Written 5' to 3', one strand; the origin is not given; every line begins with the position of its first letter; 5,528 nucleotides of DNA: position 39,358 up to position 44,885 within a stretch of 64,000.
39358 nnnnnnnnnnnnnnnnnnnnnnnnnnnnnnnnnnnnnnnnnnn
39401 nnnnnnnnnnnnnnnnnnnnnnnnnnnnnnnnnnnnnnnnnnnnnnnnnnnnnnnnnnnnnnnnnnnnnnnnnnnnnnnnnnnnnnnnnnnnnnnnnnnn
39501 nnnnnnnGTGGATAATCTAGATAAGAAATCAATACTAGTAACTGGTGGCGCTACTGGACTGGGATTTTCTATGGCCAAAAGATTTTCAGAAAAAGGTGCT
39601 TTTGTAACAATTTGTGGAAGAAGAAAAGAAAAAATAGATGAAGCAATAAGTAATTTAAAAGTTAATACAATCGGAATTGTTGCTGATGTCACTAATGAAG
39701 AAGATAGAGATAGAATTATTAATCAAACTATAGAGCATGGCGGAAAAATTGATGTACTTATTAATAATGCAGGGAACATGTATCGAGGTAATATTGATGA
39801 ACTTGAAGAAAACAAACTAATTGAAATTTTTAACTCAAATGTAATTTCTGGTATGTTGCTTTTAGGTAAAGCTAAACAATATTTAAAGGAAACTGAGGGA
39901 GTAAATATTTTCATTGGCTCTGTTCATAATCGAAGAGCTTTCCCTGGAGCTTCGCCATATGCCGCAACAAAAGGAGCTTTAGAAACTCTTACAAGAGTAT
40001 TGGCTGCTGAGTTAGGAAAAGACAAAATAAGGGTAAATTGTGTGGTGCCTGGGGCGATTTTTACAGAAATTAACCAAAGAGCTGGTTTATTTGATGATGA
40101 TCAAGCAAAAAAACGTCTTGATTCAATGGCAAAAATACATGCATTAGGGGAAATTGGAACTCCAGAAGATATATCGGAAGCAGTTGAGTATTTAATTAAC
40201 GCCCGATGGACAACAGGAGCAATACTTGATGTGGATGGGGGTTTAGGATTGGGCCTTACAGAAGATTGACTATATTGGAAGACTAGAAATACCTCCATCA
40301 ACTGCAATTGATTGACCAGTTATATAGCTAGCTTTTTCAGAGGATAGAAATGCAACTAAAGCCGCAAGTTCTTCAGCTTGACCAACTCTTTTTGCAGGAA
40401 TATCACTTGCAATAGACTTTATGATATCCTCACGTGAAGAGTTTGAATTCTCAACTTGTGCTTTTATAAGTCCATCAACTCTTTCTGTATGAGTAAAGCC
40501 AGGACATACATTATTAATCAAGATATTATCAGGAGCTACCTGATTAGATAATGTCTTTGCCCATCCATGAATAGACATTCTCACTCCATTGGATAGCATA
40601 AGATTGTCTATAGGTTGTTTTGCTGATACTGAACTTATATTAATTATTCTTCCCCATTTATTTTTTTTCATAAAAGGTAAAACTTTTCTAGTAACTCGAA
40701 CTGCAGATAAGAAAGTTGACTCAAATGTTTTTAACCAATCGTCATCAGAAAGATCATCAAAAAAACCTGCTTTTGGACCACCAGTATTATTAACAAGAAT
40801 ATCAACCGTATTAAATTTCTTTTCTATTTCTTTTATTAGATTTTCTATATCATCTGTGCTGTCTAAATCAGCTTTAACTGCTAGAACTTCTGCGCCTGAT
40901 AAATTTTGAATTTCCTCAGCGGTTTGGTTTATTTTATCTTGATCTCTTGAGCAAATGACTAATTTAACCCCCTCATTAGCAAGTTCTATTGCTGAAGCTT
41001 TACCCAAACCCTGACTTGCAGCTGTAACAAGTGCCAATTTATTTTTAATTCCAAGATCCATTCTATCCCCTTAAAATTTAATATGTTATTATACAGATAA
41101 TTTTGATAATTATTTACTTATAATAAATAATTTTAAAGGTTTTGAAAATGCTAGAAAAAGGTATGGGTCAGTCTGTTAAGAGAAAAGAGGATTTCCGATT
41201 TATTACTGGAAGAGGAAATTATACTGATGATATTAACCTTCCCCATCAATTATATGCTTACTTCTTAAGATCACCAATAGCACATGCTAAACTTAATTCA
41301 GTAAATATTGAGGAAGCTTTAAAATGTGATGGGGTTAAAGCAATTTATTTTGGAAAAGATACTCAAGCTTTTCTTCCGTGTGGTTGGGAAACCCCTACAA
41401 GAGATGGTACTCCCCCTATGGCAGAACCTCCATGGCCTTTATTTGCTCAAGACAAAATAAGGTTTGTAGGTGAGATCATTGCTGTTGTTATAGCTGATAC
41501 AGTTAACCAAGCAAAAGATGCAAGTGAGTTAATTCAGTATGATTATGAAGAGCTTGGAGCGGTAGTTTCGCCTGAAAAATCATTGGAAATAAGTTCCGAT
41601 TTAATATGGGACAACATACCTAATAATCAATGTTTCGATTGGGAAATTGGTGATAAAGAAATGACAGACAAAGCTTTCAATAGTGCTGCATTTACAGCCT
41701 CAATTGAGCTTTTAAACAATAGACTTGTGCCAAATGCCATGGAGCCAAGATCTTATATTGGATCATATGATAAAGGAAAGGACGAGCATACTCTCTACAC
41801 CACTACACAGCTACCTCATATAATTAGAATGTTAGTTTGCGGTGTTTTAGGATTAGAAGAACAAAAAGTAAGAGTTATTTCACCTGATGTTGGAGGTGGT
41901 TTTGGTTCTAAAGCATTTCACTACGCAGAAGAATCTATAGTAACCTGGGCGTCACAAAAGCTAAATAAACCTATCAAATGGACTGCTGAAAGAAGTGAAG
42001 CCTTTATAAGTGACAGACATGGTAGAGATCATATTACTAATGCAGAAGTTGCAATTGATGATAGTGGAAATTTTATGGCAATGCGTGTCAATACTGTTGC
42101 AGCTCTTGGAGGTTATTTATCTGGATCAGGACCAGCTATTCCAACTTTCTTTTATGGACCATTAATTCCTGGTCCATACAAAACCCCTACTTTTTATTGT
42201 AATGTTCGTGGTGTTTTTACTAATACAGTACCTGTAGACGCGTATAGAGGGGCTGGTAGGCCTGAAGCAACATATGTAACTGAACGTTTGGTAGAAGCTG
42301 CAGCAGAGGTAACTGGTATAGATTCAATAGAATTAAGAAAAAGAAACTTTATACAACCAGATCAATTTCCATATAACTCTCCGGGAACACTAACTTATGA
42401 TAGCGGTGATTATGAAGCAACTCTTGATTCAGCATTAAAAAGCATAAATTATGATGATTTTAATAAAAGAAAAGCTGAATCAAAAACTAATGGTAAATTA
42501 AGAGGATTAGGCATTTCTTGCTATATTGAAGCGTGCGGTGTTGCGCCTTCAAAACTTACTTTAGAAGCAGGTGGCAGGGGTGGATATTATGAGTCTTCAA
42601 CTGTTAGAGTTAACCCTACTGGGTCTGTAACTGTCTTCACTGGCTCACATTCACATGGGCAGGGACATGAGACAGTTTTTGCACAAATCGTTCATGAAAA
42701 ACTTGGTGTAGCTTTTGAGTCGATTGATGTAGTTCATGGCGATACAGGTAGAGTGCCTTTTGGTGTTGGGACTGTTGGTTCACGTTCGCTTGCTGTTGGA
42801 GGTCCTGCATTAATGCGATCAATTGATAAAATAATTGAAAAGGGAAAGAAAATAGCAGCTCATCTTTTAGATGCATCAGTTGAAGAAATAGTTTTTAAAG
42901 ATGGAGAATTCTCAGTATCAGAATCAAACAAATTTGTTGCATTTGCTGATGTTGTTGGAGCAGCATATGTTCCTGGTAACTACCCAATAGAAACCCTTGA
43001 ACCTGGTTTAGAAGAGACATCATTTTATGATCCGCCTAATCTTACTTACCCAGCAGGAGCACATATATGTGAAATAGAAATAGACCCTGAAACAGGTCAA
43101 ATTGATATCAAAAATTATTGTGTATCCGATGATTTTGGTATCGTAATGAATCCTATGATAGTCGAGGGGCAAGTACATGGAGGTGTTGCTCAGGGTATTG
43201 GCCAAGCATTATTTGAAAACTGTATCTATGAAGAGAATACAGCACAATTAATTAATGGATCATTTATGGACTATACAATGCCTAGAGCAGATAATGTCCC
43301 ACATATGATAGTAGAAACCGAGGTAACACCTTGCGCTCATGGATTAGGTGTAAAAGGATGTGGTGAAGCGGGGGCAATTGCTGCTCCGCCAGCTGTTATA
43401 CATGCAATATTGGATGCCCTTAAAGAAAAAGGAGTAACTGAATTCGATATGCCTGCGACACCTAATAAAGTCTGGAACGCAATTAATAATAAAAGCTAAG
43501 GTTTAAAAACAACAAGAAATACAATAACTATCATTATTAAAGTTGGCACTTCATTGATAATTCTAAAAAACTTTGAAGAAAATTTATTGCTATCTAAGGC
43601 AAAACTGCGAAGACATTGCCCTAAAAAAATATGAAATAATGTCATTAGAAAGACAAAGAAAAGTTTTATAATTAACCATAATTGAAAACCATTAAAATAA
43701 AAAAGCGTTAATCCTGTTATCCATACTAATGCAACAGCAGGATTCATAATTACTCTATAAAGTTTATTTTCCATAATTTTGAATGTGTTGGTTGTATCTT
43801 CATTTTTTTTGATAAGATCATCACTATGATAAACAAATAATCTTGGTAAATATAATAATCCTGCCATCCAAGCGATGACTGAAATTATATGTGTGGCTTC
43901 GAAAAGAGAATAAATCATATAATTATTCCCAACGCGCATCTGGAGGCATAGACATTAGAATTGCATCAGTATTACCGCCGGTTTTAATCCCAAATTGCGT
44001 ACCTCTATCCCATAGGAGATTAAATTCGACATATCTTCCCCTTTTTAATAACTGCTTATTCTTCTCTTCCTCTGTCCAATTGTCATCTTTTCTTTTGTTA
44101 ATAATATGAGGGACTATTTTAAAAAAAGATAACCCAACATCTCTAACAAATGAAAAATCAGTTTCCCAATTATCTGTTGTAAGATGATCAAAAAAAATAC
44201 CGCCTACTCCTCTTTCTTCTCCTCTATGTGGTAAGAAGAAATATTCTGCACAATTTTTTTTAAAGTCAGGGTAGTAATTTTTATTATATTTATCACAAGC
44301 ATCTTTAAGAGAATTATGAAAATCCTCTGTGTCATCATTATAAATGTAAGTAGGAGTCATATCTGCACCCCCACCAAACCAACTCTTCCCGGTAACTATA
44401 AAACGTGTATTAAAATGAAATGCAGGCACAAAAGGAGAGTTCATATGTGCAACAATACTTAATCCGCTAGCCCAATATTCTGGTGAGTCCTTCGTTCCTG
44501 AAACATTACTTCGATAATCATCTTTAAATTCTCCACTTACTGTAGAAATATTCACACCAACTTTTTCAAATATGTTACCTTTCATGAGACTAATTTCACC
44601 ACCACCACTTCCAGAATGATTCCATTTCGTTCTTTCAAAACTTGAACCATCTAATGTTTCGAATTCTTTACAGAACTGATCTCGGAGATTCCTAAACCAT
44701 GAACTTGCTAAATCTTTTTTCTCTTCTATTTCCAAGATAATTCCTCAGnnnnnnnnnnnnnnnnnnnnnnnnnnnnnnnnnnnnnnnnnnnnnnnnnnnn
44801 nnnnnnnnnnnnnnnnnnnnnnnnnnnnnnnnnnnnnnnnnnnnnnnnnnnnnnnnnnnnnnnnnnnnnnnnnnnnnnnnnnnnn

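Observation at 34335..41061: Tightly coupled amidohydrolase - P450 - P450 - SDR - ThuA-like - SDR operon (plus convergent SDR) with no redox partner: candidate uncharacterised oxidative pathway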

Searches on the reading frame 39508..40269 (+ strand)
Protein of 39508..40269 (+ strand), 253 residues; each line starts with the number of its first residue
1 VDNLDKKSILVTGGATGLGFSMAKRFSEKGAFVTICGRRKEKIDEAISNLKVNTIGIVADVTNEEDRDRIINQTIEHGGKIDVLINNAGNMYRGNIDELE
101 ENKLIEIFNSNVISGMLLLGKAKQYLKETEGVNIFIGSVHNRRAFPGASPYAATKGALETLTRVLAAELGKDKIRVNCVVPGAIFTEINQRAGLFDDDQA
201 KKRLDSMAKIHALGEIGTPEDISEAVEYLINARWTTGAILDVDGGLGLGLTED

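Call 3: search_protein_families(library=pfam, proteins=[window:39508-40269:+])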
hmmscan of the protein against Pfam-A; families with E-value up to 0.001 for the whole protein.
window:39508-40269:+ (253 aa): 5 families
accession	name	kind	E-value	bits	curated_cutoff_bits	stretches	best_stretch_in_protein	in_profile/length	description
PF13561.12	adh_short_C2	-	2.3e-47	162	27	1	15-246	3-235/236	Enoyl-(Acyl carrier protein) reductase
PF00106.31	adh_short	-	1.2e-44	152.6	26.6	1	7-191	1-189/195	short chain dehydrogenase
PF23441.1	SDR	-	7.6e-16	58.7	27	1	4-246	5-255/258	SDR-like rossmann domain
PF08659.16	KR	-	2e-11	44.6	22.6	1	9-165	3-163/180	KR domain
PF01370.27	Epimerase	-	0.00026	20.9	20.9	1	9-170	1-161/240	NAD dependent epimerase/dehydratase family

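Call 4: search_protein_families(library=ncbifam, proteins=[window:39508-40269:+])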
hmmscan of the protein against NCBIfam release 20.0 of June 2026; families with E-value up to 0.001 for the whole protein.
window:39508-40269:+ (253 aa): 237 families (the best 25 are shown)
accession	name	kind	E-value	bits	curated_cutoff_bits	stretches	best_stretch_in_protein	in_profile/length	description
NF005559.1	PRK07231.1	subfamily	2.2e-55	187.9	215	1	4-246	2-247/249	glucose 1-dehydrogenase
NF052558.1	MBtsdlDhBudC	equivalog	3.5e-48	164.4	270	1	5-246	2-241/250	meso-2,3-butanediol dehydrogenase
NF004778.0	PRK06124.1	equivalog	2.1e-46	158.4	303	1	4-246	9-252/256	SDR family oxidoreductase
NF004791.0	PRK06138.1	equivalog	6.5e-45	153.4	312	1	3-246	2-249/252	SDR family oxidoreductase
NF005893.0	PRK07856.1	equivalog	2e-44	151.8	255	1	3-245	6-240/255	SDR family oxidoreductase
NF005075.0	PRK06500.1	equivalog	1.4e-42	145.9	336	1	1-247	1-247/249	SDR family oxidoreductase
NF009466.0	PRK12826.1-2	subfamily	3.2e-42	144.7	222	1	6-246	3-244/248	3-oxoacyl-ACP reductase FabG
NF005681.0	PRK07478.1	subfamily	5.9e-42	143.8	267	1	1-247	1-250/254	SDR family oxidoreductase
NF006598.0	PRK09135.1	equivalog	2.2e-41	142.1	288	1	5-246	5-245/249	pteridine reductase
NF006493.1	PRK08936.1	subfamily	2.7e-41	141.6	420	1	3-247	4-251/261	glucose-1-dehydrogenase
NF005909.0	PRK07890.1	subfamily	3.3e-41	141.3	258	1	3-245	4-256/260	short chain dehydrogenase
NF006121.0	PRK08265.1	subfamily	4.2e-40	137.9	294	1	1-246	2-245/263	short chain dehydrogenase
NF009468.0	PRK12826.1-4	equivalog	5e-40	137.8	318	1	1-246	2-247/256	SDR family oxidoreductase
NF004202.0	PRK05653.2-2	equivalog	7.3e-40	137.1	333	1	3-246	4-247/259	3-oxoacyl-ACP reductase FabG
NF005449.0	PRK07041.1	equivalog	8.1e-40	137.2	257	1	3-246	4-237/240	SDR family oxidoreductase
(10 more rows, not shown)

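Call 57: search_solved_structures(query=window:39508-40269:+, max_evalue=1e-30)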
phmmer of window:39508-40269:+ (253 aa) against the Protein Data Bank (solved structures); distinct sequences matched with E-value up to 1e-30: 16.
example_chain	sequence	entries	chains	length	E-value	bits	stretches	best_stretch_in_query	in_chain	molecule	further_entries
4bms_A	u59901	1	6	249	9.8e-33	116.9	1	5-246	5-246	ALCLOHOL DEHYDROGENASE/SHORT-CHAIN DEHYDROGENASE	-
4bmn_A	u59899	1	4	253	1e-32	116.8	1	5-246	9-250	ALCLOHOL DEHYDROGENASE/SHORT-CHAIN DEHYDROGENASE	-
4i5d_H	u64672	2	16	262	1.5e-32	116.3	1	6-246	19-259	Alclohol dehydrogenase/short-chain dehydrogenase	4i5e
5ojg_A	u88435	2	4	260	2.6e-32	115.5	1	6-246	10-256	Dehydrogenase/reductase SDR family member 4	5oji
1ae1_A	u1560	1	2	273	3.5e-32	115.1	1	8-246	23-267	TROPINONE REDUCTASE-I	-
1ipe_A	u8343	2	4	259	3.7e-32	115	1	3-246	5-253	TROPINONE REDUCTASE-II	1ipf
2ae1_A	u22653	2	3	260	3.8e-32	115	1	3-246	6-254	TROPINONE REDUCTASE-II | PROTEIN (TROPINONE REDUCTASE-II)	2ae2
6ihi_A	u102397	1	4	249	4.5e-32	114.7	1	5-246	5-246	Alclohol dehydrogenase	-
2d1y_A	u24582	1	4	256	4.5e-32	114.7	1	7-247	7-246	hypothetical protein TT0321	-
6ihh_A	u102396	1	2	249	5.2e-32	114.5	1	5-246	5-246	Alclohol dehydrogenase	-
4mow_A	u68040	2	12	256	6.1e-32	114.3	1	3-246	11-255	Glucose 1-dehydrogenase | Putative glucose 1-dehydrogenase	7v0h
4i5g_A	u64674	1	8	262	1.9e-31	112.7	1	6-246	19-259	Alclohol dehydrogenase/short-chain dehydrogenase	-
4dqx_A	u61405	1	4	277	2.2e-31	112.5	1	4-249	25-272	Probable oxidoreductase protein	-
2zat_A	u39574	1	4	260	5.2e-31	111.2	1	4-246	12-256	Dehydrogenase/reductase SDR family member 4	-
3o4r_A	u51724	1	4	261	6.1e-31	111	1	2-246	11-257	Dehydrogenase/reductase SDR family member 4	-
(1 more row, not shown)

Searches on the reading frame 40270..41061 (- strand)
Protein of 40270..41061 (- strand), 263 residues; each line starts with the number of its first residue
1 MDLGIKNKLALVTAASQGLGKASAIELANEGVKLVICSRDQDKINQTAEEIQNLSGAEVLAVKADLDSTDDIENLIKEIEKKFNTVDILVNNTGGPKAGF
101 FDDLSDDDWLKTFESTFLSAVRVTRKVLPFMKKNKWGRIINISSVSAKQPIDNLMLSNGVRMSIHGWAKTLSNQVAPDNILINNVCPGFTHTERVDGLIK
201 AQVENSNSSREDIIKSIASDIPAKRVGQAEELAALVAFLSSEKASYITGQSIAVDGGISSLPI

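Call 3: search_protein_families(library=pfam, proteins=[window:40270-41061:-])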
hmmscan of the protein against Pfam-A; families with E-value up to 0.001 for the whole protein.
window:40270-41061:- (263 aa): 5 families
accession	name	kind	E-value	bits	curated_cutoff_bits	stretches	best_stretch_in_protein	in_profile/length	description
PF13561.12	adh_short_C2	-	2.4e-51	175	27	1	15-258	4-235/236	Enoyl-(Acyl carrier protein) reductase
PF00106.31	adh_short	-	3.1e-49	167.6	26.6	1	8-196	1-188/195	short chain dehydrogenase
PF08659.16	KR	-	3.7e-11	43.7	22.6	1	11-123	4-119/180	KR domain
PF23441.1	SDR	-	1.2e-07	31.9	27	1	10-258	10-255/258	SDR-like rossmann domain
PF13460.12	NAD_binding_10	-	0.00014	22.2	27.2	1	18-153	5-107/184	NAD(P)H-binding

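Call 4: search_protein_families(library=ncbifam, proteins=[window:40270-41061:-])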
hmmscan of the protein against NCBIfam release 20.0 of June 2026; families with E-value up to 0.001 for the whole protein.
window:40270-41061:- (263 aa): 231 families (the best 25 are shown)
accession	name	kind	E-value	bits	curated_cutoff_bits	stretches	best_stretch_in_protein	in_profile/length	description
NF006212.0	PRK08339.1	equivalog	8.4e-62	209.2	339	1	4-257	5-257/263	short chain dehydrogenase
NF005559.1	PRK07231.1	subfamily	2.8e-53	181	215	1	6-258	3-247/249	glucose 1-dehydrogenase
TIGR01830.1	3oxo_ACP_reduc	equivalog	3.1e-53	180.9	297.75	1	10-258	1-238/239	3-oxoacyl-[acyl-carrier-protein] reductase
NF009466.0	PRK12826.1-2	subfamily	3.4e-53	180.7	222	1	6-258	2-244/248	3-oxoacyl-ACP reductase FabG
NF009093.0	PRK12429.1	subfamily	3.3e-52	177.4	258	1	5-257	3-255/259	3-hydroxybutyrate dehydrogenase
TIGR01963.1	PHB_DH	subfamily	4.8e-51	173.5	307.05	1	8-257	2-251/255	3-hydroxybutyrate dehydrogenase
NF006693.0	PRK09242.1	equivalog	6.3e-51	173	328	1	6-260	9-255/258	SDR family oxidoreductase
NF005095.0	PRK06523.1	subfamily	6.8e-51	173.3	231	1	4-258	7-257/261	oxidoreductase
TIGR01829.1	AcAcCoA_reduct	subfamily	1.3e-49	169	302.1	1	8-258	1-240/242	acetoacetyl-CoA reductase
NF009464.0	PRK12824.1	subfamily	4e-49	167.5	269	1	7-258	2-242/245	3-oxoacyl-ACP reductase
NF052558.1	MBtsdlDhBudC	equivalog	4.1e-48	164.1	270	1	6-259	2-242/250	meso-2,3-butanediol dehydrogenase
NF004198.0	PRK05653.1-3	equivalog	4.5e-48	163.9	296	1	6-258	6-246/248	3-oxoacyl-ACP reductase FabG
NF004779.0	PRK06125.1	subfamily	5e-48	163.9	261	1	1-260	1-255/259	short-chain dehydrogenase/reductase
NF004197.0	PRK05653.1-1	equivalog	4.8e-46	157.4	332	1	1-258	1-246/249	3-oxoacyl-ACP reductase FabG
NF005468.0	PRK07062.1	equivalog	1.1e-45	156.3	266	1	2-259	3-262/265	SDR family oxidoreductase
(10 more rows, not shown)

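Call 58: search_solved_structures(query=window:40270-41061:-, max_evalue=1e-30)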
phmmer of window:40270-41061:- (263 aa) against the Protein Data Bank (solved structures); distinct sequences matched with E-value up to 1e-30: 67 (the best 60 are shown).
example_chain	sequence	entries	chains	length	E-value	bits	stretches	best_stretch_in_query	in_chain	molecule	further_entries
1o5i_A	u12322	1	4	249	6.2e-58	199.1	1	1-263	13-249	3-oxoacyl-(acyl carrier protein) reductase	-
2z1n_A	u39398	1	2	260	3.9e-57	196.4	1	1-258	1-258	dehydrogenase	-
6jh7_A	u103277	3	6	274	1.6e-56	194.4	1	1-260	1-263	Short chain dehydrogenase family protein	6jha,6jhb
5vps_A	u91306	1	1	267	3.7e-52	180.2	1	1-258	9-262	Short-chain dehydrogenase/reductase SDR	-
5idx_A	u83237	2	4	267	1.9e-50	174.6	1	1-258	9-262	Short-chain dehydrogenase/reductase SDR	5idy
5va8_A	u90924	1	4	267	2.7e-48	167.5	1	1-258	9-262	Short-chain dehydrogenase/reductase SDR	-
3u49_A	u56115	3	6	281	1.5e-45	158.5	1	7-258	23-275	Bacilysin biosynthesis oxidoreductase ywfH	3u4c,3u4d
2uvd_A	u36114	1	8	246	8.6e-39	136.4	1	5-258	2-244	3-OXOACYL-(ACYL-CARRIER-PROTEIN) REDUCTASE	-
3ai3_A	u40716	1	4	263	1.4e-37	132.4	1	1-258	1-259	NADPH-sorbose reductase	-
3ai1_A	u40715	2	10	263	1.9e-37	132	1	1-258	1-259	NADPH-sorbose reductase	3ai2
4o6v_A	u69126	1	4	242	5.4e-36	127.3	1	7-259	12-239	Oxidoreductase, short-chain dehydrogenase/reductase family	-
2p68_A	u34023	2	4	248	6.9e-36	126.9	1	1-258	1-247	3-oxoacyl-[acyl-carrier-protein] reductase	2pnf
1x7g_A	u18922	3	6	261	1.4e-35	125.9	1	7-259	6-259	Putative ketoacyl reductase | ACTINORHODIN POLYKETIDE KETOREDUCTASE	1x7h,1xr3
2rh4_A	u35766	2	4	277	1.7e-35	125.7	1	7-259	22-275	Actinorhodin Polyketide Ketoreductase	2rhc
1w4z_A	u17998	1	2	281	1.8e-35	125.6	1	7-259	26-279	KETOACYL REDUCTASE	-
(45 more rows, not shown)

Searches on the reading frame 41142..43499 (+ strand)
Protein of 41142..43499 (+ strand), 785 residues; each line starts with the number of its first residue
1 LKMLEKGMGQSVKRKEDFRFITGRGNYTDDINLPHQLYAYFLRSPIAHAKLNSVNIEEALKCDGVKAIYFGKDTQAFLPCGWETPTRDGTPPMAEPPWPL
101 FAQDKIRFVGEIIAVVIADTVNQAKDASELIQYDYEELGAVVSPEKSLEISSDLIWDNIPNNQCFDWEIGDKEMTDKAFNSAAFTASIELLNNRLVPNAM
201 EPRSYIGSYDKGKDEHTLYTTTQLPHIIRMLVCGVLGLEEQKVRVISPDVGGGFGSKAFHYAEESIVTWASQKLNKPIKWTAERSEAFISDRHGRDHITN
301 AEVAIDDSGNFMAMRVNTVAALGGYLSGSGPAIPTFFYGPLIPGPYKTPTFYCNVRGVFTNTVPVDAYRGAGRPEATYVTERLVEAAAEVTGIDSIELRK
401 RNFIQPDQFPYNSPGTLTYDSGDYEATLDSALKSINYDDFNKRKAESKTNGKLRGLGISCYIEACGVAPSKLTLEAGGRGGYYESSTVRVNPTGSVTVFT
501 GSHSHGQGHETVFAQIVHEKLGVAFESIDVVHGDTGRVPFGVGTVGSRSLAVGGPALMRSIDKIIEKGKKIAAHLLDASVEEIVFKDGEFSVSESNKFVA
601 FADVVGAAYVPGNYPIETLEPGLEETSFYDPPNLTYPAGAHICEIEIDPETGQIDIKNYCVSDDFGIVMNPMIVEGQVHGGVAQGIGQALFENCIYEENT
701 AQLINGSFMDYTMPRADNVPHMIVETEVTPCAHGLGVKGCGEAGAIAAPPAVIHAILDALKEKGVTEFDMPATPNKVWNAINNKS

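Call 3: search_protein_families(library=pfam, proteins=[window:41142-43499:+])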
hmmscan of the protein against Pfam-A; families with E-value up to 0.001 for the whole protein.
window:41142-43499:+ (785 aa): 3 families
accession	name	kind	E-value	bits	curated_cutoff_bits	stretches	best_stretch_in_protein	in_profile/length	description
PF20256.3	MoCoBD_2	-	3.7e-90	302.7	27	1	431-720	2-283/283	Molybdopterin cofactor-binding domain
PF02738.23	MoCoBD_1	-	5.2e-70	235.8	27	1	157-403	3-244/244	Molybdopterin cofactor-binding domain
PF01315.27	Ald_Xan_dh_C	-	3.8e-26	92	31.3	1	22-138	1-109/110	Aldehyde oxidase and xanthine dehydrogenase, a/b hammerhead domain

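Call 4: search_protein_families(library=ncbifam, proteins=[window:41142-43499:+])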
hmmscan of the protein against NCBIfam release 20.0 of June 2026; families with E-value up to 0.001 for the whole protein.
window:41142-43499:+ (785 aa): 13 families
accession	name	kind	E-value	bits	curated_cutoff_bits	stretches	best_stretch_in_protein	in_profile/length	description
NF041018.1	glyceraldDH_alpha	equivalog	1.1e-198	662.1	790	1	8-777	3-740/741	glyceraldehyde dehydrogenase subunit alpha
TIGR02416.1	CO_dehy_Mo_lg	equivalog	1.3e-183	612.2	991.15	1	16-780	1-770/770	aerobic carbon-monoxide dehydrogenase large subunit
NF040766.1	CODH_aero_grp5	exception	1.3e-179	599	950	1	6-779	3-783/785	aerobic carbon-monoxide dehydrogenase large subunit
NF043082.1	XdhA_XDHase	equivalog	5.1e-112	375.4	780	1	8-783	1-754/758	xanthine dehydrogenase subunit XdhA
TIGR03194.1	4hydrxCoA_A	equivalog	1.5e-106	357.6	994.55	1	21-780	10-745/746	4-hydroxybenzoyl-CoA reductase subunit alpha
NF007426.0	PRK09970.1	equivalog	1.1e-102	344.5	916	1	7-782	5-756/761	xanthine dehydrogenase molybdenum-binding subunit XdhA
TIGR03196.1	pucD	equivalog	3.1e-80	270.5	783.65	1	8-760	3-740/763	xanthine dehydrogenase subunit D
NF045668.1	pterin_aldehy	equivalog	1.6e-73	248.2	1100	1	8-781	175-904/905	molybdopterin-dependent aldehyde oxidoreductase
TIGR02965.1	xanthine_xdhB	equivalog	1.1e-62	212.4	849.5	1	10-782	3-755/758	xanthine dehydrogenase molybdopterin binding subunit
TIGR03311.1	Se_dep_XDH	equivalog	5.8e-60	203.3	830.45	2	6-568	159-678/848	selenium-dependent xanthine dehydrogenase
NF041671.1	peri_hyde_PaoC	equivalog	3.7e-53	181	1180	1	8-781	18-731/735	aldehyde oxidoreductase molybdenum-binding subunit PaoC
TIGR03313.1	Se_sel_red_Mo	hypoth_equivalog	1.3e-47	162.1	1101.9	3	487-782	664-950/951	molybdopterin-dependent oxidoreductase Mo/Fe-S-binding subunit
TIGR02969.1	mam_aldehyde_ox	subfamily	3.2e-34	117.7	1912.3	1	5-783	573-1309/1330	aldehyde oxidase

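Call 63: search_solved_structures(query=window:41142-43499:+, max_evalue=1e-50)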
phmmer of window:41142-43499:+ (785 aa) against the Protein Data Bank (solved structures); distinct sequences matched with E-value up to 1e-50: 8.
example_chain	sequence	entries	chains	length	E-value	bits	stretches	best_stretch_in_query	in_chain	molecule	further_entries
8uem_A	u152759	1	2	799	6.9e-174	583.4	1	12-783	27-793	Carbon monoxide dehydrogenase (Large chain), CoxL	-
1ffu_B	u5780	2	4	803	1.6e-154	519.3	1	6-782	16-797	CUTL, MOLYBDOPROTEIN OF CARBON MONOXIDE DEHYDROGENASE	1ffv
1n5w_B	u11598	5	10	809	2.8e-141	475.5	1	6-779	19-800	Carbon monoxide dehydrogenase large chain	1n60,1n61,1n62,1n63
1zxi_B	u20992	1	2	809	3.9e-141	475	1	6-779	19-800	Carbon monoxide dehydrogenase large chain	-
1t3q_B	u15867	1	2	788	7.3e-136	457.6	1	4-783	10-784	quinoline 2-oxidoreductase large subunit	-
7dqx_A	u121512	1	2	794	9.1e-119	401.1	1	8-779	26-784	6-hydroxypseudooxynicotine dehydrogenase complex subunit gamma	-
4zoh_A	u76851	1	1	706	1.7e-113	383.7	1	8-766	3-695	Putative oxidoreductase molybdopterin-binding subunit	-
1rm6_A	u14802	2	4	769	2.8e-74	253.9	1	19-782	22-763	4-hydroxybenzoyl-CoA reductase alpha subunit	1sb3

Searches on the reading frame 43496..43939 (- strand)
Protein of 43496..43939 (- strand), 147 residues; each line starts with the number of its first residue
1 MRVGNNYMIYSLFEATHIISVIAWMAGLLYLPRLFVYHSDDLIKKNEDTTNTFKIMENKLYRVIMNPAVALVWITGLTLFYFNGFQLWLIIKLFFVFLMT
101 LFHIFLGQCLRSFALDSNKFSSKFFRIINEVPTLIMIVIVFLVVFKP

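Call 13: search_protein_families(library=pfam, proteins=[window:43496-43939:-])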
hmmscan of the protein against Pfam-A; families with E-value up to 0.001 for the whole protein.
window:43496-43939:- (147 aa): 1 family
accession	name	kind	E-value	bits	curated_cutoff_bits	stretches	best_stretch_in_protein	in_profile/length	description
PF03653.18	UPF0093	-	7.7e-50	169.4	34.2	1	8-147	3-145/146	Uncharacterised protein family (UPF0093)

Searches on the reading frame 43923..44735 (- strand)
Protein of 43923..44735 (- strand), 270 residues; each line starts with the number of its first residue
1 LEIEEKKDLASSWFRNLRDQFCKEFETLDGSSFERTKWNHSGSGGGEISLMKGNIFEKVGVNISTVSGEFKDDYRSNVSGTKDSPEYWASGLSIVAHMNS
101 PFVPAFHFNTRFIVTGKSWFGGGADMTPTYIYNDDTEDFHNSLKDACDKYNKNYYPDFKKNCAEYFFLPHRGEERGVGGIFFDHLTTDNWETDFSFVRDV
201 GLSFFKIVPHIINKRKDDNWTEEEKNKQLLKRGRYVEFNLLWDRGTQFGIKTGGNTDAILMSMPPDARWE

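Call 13: search_protein_families(library=pfam, proteins=[window:43923-44735:-])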
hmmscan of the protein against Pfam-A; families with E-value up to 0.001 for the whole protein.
window:43923-44735:- (270 aa): 1 family
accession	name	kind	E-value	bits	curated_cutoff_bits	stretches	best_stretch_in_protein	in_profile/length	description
PF01218.23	Coprogen_oxidas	-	9.4e-95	317.1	31.8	1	12-270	4-271/295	Coproporphyrinogen III oxidase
